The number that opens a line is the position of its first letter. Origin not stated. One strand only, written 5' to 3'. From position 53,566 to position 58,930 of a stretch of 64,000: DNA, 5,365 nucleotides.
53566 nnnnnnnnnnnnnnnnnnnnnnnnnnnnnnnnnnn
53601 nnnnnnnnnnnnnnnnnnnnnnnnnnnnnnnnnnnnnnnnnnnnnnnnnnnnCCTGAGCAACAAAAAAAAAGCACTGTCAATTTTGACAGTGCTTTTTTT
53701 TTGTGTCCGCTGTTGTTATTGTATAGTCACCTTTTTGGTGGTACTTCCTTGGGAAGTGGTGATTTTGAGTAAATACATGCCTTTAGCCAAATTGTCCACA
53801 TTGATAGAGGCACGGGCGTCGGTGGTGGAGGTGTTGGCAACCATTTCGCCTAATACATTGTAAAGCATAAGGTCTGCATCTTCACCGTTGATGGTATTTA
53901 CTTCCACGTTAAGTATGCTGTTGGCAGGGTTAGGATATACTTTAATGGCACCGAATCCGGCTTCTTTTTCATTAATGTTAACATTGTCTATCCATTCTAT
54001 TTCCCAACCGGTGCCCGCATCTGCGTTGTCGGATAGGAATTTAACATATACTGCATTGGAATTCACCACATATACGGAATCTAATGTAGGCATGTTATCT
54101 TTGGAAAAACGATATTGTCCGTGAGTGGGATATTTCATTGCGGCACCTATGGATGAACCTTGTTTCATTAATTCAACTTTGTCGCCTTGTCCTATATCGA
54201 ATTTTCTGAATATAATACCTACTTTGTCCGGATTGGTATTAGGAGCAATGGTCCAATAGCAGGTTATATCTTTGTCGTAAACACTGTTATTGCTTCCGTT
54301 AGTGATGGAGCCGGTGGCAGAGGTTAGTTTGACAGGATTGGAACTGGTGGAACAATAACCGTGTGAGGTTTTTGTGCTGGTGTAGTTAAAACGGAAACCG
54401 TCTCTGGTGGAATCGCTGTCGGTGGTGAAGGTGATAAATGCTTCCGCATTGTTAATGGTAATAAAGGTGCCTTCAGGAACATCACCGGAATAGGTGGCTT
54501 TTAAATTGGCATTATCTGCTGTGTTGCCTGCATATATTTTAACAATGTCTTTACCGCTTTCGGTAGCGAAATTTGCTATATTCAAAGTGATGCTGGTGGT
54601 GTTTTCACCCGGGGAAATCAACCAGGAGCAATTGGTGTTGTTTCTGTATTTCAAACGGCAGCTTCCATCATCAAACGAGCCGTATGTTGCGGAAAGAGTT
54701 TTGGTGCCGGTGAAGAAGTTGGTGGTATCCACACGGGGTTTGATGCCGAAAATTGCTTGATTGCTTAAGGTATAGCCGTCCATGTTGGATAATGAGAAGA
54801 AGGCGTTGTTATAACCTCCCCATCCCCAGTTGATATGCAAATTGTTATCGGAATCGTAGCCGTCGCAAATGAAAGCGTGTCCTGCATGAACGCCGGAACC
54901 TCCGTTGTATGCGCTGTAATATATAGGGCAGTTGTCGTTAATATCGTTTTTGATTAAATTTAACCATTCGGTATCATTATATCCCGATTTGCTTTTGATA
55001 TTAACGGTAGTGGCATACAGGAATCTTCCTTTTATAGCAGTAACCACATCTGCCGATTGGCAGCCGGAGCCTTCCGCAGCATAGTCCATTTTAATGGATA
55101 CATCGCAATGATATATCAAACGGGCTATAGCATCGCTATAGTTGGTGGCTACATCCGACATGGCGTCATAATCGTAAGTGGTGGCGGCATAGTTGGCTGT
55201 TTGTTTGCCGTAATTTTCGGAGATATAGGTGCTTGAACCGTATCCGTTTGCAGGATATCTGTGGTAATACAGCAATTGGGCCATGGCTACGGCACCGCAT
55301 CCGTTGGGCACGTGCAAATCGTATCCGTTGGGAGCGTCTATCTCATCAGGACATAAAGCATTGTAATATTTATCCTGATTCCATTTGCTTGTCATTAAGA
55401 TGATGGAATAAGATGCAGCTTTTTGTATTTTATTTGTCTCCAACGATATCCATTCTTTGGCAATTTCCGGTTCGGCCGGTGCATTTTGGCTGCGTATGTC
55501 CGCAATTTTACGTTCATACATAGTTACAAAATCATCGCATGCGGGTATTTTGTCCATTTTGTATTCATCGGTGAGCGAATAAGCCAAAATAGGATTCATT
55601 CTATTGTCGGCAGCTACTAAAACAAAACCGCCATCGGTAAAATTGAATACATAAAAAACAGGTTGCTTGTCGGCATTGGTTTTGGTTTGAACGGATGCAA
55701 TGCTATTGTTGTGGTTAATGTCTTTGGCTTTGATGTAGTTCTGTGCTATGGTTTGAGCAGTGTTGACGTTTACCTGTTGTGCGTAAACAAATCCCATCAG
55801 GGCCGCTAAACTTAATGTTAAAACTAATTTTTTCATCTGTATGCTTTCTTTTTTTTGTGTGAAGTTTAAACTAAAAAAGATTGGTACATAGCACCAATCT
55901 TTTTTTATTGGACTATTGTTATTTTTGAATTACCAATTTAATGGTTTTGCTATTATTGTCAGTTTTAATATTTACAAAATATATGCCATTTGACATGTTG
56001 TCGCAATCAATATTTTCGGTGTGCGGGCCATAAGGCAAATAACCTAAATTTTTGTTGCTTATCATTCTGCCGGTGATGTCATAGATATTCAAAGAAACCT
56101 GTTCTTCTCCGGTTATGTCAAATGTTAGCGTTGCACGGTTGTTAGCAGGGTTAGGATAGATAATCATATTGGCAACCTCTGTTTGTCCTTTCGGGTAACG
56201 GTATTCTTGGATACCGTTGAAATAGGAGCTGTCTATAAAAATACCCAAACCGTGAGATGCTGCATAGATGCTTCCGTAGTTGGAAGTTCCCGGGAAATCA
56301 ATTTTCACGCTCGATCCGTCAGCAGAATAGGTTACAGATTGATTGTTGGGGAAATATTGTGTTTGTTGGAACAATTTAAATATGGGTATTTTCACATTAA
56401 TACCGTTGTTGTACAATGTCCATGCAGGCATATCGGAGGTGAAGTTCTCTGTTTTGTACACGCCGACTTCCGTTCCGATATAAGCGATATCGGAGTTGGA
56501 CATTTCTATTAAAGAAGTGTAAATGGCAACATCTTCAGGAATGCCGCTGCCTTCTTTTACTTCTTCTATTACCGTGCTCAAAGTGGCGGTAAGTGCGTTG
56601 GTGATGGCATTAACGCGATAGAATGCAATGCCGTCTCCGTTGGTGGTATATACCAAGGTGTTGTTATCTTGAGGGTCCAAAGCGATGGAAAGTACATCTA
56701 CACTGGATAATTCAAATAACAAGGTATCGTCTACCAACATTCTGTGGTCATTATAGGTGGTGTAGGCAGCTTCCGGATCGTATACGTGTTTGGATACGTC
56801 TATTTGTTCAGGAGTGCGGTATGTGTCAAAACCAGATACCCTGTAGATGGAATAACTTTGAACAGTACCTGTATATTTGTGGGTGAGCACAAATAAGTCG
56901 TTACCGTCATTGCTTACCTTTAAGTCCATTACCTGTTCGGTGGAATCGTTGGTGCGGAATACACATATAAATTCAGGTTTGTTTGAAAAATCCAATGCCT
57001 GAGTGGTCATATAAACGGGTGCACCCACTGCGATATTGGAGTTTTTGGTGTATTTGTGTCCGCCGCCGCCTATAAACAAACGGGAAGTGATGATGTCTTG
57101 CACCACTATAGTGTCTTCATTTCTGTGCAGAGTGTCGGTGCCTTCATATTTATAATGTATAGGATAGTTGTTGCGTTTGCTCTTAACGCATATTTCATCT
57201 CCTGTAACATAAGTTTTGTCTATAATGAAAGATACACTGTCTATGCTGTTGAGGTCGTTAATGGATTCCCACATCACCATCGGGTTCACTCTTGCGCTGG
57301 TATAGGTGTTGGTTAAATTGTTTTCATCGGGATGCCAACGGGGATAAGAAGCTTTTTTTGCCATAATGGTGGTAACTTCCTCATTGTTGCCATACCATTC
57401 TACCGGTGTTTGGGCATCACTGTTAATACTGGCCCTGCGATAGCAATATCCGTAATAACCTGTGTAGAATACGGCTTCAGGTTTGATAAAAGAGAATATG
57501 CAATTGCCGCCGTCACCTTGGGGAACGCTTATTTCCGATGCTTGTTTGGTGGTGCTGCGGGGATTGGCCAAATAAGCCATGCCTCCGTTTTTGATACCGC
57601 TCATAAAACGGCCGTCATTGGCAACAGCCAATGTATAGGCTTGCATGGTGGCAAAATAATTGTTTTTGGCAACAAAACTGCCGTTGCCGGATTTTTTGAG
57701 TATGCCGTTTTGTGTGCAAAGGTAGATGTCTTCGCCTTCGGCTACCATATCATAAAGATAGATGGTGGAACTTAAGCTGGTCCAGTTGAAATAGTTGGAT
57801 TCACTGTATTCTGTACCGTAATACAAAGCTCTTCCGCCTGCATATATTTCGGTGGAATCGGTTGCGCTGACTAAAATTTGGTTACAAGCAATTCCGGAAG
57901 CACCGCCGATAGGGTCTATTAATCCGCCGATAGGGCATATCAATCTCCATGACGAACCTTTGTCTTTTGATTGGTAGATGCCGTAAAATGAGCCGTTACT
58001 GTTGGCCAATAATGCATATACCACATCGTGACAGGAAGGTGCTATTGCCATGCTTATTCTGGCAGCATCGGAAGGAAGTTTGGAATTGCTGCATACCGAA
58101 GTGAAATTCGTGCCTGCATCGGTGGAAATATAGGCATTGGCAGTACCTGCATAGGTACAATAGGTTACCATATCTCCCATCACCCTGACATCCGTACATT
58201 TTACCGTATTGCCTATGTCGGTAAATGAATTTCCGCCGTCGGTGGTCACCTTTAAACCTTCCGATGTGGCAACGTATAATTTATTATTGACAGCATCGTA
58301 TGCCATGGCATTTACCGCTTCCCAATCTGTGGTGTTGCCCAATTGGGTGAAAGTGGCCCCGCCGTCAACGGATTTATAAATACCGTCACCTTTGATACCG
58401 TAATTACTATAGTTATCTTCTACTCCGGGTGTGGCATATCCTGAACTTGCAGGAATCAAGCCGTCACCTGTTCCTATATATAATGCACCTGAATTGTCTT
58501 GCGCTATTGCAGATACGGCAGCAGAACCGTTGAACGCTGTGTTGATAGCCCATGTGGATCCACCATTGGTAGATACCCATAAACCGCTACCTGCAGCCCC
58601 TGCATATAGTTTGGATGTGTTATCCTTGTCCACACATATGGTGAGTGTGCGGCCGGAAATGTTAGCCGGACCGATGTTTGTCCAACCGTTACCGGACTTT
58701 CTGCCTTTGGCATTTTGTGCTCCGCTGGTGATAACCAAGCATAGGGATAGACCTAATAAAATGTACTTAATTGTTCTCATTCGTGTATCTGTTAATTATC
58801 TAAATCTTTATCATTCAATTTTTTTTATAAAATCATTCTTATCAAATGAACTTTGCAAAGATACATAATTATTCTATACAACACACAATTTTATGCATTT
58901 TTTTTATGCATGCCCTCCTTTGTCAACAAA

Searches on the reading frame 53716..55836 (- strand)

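Call 48: search_protein_families(library=pfam, proteins=[window:53716-55836:-], max_evalue=0.00001)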
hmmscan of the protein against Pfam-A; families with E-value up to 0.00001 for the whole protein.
window:53716-55836:- (706 aa): 4 families
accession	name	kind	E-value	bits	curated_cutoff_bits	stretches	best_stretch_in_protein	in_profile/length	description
PF01640.23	Peptidase_C10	-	5e-52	177.4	26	1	152-347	1-194/194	Peptidase C10 family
PF13734.11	Inhibitor_I69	-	7.3e-22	78.1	25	1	19-111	1-98/98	Spi protease inhibitor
PF00431.26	CUB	-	2.2e-21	76.7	21.4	2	383-485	7-110/110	CUB domain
PF18962.6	Por_Secre_tail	-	3.5e-17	62.9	27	1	633-705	1-75/75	Secretion system C-terminal sorting domain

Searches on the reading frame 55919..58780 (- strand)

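Call 49: search_protein_families(library=pfam, proteins=[window:55919-58780:-], max_evalue=0.00001)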
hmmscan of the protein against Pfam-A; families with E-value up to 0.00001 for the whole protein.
window:55919-58780:- (953 aa): 2 families
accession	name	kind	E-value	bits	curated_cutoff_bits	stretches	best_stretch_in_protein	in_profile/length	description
PF18962.6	Por_Secre_tail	-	1.9e-14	54.2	27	1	874-951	1-75/75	Secretion system C-terminal sorting domain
PF15902.12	Sortilin-Vps10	-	1.3e-08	34.6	33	0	178-281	5-112/446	Sortilin, neurotensin receptor 3,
